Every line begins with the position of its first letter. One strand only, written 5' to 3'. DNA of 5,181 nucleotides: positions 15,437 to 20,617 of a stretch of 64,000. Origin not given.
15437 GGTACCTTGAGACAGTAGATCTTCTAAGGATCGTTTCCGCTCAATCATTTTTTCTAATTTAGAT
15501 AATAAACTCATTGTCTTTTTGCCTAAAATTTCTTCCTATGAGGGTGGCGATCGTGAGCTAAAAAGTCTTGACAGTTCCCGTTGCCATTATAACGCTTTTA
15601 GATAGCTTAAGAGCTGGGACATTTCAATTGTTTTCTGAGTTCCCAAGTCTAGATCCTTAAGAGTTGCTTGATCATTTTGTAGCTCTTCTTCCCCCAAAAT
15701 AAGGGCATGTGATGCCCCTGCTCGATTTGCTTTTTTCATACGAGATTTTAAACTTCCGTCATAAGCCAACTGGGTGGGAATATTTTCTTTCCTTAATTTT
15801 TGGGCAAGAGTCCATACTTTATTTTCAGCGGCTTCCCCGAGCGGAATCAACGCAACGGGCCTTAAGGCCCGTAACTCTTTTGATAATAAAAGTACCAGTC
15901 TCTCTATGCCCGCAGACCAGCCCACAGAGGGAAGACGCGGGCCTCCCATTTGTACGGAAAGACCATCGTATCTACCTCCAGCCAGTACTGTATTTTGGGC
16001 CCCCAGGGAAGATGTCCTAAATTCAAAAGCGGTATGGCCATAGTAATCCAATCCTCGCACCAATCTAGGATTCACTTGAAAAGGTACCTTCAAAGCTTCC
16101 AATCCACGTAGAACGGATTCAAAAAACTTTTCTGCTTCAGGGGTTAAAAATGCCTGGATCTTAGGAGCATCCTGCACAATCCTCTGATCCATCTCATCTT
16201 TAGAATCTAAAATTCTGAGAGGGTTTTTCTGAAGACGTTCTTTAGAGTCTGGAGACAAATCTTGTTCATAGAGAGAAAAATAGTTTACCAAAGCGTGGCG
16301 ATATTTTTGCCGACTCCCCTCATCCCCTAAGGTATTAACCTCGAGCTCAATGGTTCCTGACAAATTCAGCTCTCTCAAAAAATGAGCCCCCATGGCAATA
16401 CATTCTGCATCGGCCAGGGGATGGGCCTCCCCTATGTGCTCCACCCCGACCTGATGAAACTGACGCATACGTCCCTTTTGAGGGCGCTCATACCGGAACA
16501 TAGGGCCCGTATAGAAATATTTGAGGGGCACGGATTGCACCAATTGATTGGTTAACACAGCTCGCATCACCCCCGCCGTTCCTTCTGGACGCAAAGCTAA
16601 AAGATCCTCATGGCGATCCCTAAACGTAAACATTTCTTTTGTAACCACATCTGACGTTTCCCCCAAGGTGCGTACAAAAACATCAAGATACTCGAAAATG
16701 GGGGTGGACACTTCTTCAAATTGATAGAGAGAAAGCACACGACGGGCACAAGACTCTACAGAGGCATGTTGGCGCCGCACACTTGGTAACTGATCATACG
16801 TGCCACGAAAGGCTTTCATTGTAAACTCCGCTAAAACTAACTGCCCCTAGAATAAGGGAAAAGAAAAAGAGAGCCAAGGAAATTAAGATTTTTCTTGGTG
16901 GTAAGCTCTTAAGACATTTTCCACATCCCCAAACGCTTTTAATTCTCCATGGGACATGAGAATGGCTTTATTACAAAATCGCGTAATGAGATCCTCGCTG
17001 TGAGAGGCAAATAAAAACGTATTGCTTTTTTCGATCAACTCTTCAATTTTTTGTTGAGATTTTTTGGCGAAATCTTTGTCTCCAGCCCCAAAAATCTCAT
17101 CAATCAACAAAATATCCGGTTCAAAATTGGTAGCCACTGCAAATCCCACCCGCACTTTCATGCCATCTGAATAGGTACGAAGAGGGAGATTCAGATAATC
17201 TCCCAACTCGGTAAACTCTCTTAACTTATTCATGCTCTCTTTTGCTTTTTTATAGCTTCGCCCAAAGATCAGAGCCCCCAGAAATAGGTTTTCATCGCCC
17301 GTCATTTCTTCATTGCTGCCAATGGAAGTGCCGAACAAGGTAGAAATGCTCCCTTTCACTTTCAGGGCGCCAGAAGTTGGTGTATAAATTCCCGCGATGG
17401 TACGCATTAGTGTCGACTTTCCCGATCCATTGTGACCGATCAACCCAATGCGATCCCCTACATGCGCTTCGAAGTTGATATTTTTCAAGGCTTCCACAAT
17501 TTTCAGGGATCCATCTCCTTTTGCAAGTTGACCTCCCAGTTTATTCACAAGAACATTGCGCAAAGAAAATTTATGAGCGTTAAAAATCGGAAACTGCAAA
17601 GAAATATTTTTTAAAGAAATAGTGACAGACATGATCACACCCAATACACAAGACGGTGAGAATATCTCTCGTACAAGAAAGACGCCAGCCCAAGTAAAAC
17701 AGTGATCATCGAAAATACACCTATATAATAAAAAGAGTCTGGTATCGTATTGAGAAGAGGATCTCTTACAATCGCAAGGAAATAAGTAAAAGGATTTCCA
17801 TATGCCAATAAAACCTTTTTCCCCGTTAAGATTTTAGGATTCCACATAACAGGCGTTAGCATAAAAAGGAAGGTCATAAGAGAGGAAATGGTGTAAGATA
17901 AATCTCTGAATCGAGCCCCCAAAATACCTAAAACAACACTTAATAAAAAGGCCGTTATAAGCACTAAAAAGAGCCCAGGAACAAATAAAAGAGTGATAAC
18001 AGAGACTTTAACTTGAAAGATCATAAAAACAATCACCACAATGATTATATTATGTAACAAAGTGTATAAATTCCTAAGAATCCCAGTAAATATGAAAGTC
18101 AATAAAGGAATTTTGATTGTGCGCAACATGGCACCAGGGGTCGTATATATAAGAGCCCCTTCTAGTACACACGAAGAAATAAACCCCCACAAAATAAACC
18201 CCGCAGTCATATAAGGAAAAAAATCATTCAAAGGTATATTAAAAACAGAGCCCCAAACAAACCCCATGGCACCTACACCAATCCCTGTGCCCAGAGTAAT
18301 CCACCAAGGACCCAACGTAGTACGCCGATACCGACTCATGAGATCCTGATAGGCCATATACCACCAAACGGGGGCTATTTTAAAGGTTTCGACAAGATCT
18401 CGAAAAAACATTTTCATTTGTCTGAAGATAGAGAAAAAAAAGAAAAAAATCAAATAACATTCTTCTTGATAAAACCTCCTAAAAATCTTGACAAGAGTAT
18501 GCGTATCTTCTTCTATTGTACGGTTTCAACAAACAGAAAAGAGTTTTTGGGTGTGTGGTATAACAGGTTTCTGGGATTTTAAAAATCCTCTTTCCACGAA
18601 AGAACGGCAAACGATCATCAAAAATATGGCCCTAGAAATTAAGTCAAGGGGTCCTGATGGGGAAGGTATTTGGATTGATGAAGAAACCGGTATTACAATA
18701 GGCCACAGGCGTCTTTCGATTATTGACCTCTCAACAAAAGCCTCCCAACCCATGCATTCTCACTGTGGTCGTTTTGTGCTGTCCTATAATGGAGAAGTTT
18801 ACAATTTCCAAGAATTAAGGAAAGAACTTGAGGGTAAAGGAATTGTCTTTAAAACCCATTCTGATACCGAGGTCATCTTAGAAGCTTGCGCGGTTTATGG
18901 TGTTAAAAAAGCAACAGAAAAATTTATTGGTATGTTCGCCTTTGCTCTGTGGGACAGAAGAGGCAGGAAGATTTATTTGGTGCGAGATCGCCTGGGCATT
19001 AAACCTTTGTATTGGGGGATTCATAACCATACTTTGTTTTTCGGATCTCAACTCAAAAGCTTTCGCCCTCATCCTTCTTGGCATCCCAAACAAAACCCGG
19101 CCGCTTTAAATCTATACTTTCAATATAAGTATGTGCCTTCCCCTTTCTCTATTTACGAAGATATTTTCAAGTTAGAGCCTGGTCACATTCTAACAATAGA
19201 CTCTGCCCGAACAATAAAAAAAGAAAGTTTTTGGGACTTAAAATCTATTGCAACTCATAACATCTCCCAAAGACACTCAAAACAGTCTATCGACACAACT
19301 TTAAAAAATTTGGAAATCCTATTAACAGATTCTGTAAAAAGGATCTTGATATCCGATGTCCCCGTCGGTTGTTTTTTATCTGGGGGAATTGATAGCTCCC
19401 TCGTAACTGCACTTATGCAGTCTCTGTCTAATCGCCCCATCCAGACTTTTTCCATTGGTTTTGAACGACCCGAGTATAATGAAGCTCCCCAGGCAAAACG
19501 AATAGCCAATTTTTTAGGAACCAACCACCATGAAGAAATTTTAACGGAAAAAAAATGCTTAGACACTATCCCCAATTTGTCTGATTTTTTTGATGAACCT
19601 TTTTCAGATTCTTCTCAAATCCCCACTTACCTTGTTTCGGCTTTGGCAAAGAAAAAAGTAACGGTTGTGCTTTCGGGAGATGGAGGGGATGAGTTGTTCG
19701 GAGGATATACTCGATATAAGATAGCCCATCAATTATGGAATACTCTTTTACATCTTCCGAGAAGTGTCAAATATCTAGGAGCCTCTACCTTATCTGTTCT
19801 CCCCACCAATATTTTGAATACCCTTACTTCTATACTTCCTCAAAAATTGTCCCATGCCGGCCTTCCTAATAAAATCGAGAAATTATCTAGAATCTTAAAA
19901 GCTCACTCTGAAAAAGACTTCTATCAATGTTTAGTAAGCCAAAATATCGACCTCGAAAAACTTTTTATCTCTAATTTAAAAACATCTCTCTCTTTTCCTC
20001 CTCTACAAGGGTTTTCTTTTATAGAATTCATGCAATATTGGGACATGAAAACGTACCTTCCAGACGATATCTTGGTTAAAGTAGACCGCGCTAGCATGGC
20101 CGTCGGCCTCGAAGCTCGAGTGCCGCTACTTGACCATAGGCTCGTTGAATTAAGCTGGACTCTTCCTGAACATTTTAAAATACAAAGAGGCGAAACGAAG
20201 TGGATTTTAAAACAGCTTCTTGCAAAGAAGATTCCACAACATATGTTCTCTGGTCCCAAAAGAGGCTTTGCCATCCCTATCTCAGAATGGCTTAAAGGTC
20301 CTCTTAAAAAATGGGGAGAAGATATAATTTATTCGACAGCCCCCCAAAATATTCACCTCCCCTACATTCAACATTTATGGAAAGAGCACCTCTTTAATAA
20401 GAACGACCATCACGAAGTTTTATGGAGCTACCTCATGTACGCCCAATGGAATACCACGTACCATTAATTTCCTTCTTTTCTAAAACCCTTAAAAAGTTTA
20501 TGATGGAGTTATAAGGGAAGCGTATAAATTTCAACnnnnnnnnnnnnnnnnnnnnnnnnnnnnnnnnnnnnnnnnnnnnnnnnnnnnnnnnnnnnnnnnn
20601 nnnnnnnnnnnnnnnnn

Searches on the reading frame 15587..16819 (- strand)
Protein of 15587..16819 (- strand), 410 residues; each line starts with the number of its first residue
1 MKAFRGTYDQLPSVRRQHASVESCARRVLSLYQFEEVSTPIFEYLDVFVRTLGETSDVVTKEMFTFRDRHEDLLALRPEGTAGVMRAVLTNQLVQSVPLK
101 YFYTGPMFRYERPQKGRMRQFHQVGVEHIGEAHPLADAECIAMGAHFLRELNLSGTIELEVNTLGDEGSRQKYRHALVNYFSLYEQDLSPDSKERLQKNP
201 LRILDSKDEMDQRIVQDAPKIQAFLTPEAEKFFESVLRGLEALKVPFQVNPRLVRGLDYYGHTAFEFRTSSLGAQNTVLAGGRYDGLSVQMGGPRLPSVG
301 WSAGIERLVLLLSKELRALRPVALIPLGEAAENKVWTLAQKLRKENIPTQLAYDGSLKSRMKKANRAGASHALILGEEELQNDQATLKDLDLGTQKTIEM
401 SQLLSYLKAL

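Call 18: search_protein_families(library=pfam, proteins=[window:15587-16819:-], max_evalue=0.001)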
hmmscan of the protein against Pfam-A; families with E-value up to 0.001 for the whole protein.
window:15587-16819:- (410 aa): 4 families
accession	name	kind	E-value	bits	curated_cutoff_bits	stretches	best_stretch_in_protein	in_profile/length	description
PF13393.11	tRNA-synt_His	-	7.8e-37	127.6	25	1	8-308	3-308/308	Histidyl-tRNA synthetase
PF03129.25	HGTP_anticodon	-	2.7e-14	53.5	21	1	322-409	2-93/94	Anticodon binding domain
PF00587.30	tRNA-synt_2b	-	9.2e-14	52.3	29.3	1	64-293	1-147/179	tRNA synthetase class II core domain (G, H, P, S and T)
PF01409.25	tRNA-synt_2d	-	0.00041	20.4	19.8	1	61-140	65-144/246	tRNA synthetases class II core domain (F)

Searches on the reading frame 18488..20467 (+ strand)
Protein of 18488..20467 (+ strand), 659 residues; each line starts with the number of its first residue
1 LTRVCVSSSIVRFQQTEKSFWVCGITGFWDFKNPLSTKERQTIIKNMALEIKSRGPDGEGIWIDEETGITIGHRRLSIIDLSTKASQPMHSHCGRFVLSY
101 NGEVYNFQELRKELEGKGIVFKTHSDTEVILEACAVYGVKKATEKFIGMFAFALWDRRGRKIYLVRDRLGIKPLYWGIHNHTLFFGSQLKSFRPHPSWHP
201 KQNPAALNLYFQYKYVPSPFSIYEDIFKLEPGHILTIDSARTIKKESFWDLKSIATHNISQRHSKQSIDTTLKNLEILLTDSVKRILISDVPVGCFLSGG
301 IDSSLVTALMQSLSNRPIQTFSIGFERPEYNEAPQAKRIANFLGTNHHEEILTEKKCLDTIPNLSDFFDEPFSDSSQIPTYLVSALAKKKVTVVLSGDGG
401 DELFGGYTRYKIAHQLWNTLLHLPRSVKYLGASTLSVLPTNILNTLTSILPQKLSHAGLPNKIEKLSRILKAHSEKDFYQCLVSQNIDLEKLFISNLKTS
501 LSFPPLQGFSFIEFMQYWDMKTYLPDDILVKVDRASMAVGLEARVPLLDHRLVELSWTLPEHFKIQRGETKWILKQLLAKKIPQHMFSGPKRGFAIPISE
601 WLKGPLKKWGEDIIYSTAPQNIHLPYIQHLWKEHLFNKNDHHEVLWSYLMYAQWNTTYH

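Call 18: search_protein_families(library=pfam, proteins=[window:18488-20467:+], max_evalue=0.001)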
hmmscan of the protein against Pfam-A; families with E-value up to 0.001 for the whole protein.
window:18488-20467:+ (659 aa): 4 families
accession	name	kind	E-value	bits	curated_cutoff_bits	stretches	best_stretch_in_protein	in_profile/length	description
PF00733.27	Asn_synthase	-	3.8e-104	349.6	21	1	275-654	2-352/354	Asparagine synthase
PF13522.11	GATase_6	-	1.3e-43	148.6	27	1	56-187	1-129/130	Glutamine amidotransferase domain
PF13537.11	GATase_7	-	8e-43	145.8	25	1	73-192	1-121/123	Glutamine amidotransferase domain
PF12481.13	DUF3700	-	0.0002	21.4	27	1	135-181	118-164/228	Aluminium induced protein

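Call 36: find_related_loci(query=window:18551-20464:+, collection=genome_contigs, flank=6000)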
Query window:18551-20464:+ (638 aa) in genome_contigs; peptide patterns used: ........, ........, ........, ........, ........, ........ (x = any residue, [..] = any of these).
37 stretches matched a pattern; 1 encode a relative of the query (tblastn E <= 1e-3); 1 distinct loci.
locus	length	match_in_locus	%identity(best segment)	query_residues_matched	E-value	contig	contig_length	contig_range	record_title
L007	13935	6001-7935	40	1-633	8e-149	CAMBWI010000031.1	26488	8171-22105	MAG: Singulisphaera sp. GP187 isolate TrH-03may19-212 genome assembly, contig: TrH-03may19-C3041, whole genome shotgun s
